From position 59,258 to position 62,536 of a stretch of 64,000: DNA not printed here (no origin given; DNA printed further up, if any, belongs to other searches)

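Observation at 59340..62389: Compositionally distinct (AT-richer) gene for a lipobox-bearing beta-propeller-repeat protein immediately downstream of the pilin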

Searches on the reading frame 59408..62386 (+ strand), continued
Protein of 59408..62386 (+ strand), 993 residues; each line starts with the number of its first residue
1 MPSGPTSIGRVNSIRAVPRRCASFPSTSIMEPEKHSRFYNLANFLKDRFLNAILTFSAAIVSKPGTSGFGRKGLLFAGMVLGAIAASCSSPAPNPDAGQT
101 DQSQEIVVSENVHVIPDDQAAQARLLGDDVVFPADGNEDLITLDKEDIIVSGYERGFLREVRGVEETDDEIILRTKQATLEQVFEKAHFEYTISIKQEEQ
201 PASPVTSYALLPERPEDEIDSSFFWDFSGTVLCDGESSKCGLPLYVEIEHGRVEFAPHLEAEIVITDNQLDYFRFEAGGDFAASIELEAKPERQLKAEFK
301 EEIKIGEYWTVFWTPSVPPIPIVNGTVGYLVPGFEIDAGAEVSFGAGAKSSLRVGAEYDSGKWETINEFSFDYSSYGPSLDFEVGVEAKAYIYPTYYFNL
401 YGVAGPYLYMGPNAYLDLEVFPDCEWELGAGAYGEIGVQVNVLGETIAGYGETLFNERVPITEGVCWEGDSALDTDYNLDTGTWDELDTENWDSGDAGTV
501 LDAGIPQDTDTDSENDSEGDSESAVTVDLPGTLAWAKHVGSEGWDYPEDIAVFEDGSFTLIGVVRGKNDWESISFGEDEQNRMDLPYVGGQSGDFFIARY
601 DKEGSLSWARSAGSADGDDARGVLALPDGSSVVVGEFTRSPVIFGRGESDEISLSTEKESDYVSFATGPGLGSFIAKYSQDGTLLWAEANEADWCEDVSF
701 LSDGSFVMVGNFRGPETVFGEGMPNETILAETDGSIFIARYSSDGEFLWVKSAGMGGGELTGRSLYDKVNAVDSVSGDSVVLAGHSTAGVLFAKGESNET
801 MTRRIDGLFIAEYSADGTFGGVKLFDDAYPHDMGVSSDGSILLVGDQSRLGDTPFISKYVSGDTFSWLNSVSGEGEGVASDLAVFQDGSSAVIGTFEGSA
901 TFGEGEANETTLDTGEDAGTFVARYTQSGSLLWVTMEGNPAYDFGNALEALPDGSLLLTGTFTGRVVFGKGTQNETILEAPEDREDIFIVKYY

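Call 45: list_cluster_members(proteins=[P0010, P0006, P0007, P0008, P0009, P0011, P0012, P0016, P0025, P0018])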
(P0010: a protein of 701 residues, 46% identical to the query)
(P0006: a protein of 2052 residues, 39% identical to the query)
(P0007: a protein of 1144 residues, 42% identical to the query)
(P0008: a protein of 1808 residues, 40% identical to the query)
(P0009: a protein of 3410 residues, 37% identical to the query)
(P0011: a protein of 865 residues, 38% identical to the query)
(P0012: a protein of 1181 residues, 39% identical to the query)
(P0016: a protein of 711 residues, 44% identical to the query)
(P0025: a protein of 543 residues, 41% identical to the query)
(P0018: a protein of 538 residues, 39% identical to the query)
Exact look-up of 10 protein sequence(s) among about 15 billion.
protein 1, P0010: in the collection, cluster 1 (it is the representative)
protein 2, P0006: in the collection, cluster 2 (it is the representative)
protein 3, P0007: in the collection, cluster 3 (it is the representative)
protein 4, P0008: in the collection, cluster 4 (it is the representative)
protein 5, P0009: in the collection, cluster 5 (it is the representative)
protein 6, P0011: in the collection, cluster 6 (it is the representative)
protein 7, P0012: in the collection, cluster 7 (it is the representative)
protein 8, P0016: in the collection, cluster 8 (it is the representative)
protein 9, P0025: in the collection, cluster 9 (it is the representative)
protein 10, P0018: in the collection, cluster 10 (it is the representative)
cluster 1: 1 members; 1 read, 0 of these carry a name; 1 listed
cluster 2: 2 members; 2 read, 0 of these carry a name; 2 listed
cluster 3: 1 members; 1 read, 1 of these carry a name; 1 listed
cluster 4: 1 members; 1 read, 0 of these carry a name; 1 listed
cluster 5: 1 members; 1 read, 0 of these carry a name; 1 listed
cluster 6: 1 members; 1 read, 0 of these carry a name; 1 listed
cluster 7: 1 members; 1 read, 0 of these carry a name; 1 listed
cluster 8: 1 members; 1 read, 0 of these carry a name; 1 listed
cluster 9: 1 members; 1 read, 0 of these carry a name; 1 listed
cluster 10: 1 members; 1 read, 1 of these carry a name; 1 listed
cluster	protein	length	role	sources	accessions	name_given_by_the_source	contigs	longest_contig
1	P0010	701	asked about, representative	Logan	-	-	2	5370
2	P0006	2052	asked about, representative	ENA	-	-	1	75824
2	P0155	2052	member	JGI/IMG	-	-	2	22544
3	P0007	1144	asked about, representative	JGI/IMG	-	uncharacterized delta-60 repeat protein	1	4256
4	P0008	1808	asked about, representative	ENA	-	-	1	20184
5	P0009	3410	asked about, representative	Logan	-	-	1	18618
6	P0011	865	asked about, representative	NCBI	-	-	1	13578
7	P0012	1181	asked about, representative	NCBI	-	-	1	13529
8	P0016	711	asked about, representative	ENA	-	-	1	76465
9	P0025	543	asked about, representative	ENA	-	-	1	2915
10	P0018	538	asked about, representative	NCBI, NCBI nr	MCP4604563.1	MAG: hypothetical protein GY847_29245 [Proteobacteria bacterium] | hypothetical protein [Pseudomonadota bacterium]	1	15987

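Call 46: find_encoding_contigs(protein=P0010, flank=5000, max_places=4)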
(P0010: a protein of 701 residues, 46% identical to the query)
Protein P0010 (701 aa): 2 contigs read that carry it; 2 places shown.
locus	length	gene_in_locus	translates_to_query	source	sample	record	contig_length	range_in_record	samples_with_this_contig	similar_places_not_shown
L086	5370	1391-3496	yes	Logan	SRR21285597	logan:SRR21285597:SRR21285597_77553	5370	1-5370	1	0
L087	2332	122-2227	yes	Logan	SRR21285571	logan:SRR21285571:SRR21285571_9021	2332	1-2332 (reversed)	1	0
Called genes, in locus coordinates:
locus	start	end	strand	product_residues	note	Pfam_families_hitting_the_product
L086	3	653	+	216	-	?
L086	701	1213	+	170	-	-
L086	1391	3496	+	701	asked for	PF17164:DUF5122 (faint)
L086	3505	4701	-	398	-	PF01676:Metalloenzyme, PF10143:PhosphMutase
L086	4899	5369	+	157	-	?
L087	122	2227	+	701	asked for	PF17164:DUF5122 (faint)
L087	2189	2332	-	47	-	?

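Call 82: list_cluster_members(proteins=[P0053, P0059, P0079, P0024, P0083, P0032, P0060, P0087, P0045, P0091])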
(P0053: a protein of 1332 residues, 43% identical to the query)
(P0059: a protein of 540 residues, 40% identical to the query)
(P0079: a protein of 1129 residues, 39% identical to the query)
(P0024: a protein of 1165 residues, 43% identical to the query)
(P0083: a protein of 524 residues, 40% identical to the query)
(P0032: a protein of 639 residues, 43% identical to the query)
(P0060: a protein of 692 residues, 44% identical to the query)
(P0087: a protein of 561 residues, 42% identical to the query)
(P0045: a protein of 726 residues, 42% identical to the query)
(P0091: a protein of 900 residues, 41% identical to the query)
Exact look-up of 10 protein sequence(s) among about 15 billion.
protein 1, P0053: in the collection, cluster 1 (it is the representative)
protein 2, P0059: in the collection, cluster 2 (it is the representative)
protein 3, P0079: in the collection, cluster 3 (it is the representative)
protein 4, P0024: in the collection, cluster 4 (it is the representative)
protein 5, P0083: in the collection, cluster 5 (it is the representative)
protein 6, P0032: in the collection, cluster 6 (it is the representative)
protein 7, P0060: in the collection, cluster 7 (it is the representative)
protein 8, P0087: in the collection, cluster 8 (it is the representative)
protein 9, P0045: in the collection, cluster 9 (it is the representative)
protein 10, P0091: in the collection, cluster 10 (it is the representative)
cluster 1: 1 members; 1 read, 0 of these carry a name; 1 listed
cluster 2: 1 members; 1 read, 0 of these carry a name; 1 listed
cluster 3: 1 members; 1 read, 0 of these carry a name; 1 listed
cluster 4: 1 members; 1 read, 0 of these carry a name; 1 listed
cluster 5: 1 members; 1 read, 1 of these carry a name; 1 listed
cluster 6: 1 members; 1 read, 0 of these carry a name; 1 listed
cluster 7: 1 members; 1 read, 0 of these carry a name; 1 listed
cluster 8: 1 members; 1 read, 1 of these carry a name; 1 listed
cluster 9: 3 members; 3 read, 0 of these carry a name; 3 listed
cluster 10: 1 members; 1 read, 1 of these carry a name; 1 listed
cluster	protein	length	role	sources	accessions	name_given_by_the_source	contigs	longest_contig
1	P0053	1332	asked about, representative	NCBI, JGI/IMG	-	-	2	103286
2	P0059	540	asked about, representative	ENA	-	-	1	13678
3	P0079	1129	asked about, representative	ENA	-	-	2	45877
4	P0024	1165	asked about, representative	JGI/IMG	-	-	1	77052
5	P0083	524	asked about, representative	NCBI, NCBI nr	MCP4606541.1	MAG: hypothetical protein GY847_39545 [Proteobacteria bacterium] | hypothetical protein [Pseudomonadota bacterium]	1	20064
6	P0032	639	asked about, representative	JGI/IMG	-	-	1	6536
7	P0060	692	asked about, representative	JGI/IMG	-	-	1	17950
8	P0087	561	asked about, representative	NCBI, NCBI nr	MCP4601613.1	MAG: hypothetical protein GY847_14060 [Proteobacteria bacterium] | hypothetical protein [Pseudomonadota bacterium]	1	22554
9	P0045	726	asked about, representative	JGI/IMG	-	-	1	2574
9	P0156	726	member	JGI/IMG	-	-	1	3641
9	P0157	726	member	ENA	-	-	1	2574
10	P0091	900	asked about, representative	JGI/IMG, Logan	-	uncharacterized delta-60 repeat protein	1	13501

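Call 83: find_encoding_contigs(protein=P0053, flank=8000, max_places=1)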
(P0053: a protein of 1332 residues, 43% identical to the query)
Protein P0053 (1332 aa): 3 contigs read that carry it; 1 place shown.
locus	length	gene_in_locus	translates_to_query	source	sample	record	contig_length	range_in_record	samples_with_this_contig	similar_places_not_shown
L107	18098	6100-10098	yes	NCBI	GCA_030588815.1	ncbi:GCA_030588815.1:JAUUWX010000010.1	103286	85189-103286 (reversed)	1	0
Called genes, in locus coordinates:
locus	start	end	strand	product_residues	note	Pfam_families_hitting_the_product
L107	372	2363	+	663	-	PF18911:PKD_4, PF00801:PKD (weak), PF02415:Chlam_PMP (faint)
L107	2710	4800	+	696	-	PF13884:Peptidase_S74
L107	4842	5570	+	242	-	-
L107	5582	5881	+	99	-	-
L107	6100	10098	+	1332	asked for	PF17164:DUF5122 (faint)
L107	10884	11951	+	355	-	PF21088:MS_channel_1st, PF00924:MS_channel_2nd, PF21082:MS_channel_3rd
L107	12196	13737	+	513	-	PF07969:Amidohydro_3, PF01979:Amidohydro_1 (weak)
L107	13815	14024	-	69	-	-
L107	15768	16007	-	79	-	-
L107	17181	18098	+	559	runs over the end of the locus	-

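Call 84: find_encoding_contigs(protein=P0024, flank=8000, max_places=1)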
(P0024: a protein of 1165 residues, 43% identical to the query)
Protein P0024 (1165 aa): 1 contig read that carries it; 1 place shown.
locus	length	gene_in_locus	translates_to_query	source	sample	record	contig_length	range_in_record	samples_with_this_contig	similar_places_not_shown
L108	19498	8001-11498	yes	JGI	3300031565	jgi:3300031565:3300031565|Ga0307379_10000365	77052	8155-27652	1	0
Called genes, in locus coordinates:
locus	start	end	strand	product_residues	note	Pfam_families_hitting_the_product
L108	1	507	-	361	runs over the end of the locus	PF02767:DNA_pol3_beta_2 (faint), PF02768:DNA_pol3_beta_3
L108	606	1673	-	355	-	PF00712:DNA_pol3_beta, PF02767:DNA_pol3_beta_2 (weak), PF02768:DNA_pol3_beta_3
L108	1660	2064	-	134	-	-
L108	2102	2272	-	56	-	-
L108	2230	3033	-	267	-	PF12705:PDDEXK_1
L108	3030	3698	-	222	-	PF04098:Rad52_Rad22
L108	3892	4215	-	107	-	PF13560:HTH_31, PF12844:HTH_19 (weak), PF13443:HTH_26 (weak), PF01381:HTH_3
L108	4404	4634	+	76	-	-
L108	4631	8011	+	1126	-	-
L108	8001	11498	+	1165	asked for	PF17164:DUF5122 (faint)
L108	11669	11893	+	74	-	-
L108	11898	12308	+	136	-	-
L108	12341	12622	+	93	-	-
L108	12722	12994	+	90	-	PF09650:PHA_gran_rgn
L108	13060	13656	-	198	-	-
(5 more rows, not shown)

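Call 88: find_related_loci(query=window:59408-62386:+, collection=viral_contigs, flank=5000)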
Query window:59408-62386:+ (993 aa) in viral_contigs; peptide patterns used: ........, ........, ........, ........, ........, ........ (x = any residue, [..] = any of these).
15 stretches matched a pattern, but none encodes a relative of the query by tblastn (E <= 1e-3).

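Call 93: find_encoding_contigs(protein=P0065, flank=10000, max_places=4)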
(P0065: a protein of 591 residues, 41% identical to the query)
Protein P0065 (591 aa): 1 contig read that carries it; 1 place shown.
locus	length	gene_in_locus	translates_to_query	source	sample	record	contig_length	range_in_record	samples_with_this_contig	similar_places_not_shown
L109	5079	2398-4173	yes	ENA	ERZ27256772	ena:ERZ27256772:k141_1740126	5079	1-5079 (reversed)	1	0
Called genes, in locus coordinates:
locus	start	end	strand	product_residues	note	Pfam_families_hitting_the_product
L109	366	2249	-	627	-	-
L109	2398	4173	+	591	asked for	PF17164:DUF5122 (faint)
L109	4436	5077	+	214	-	?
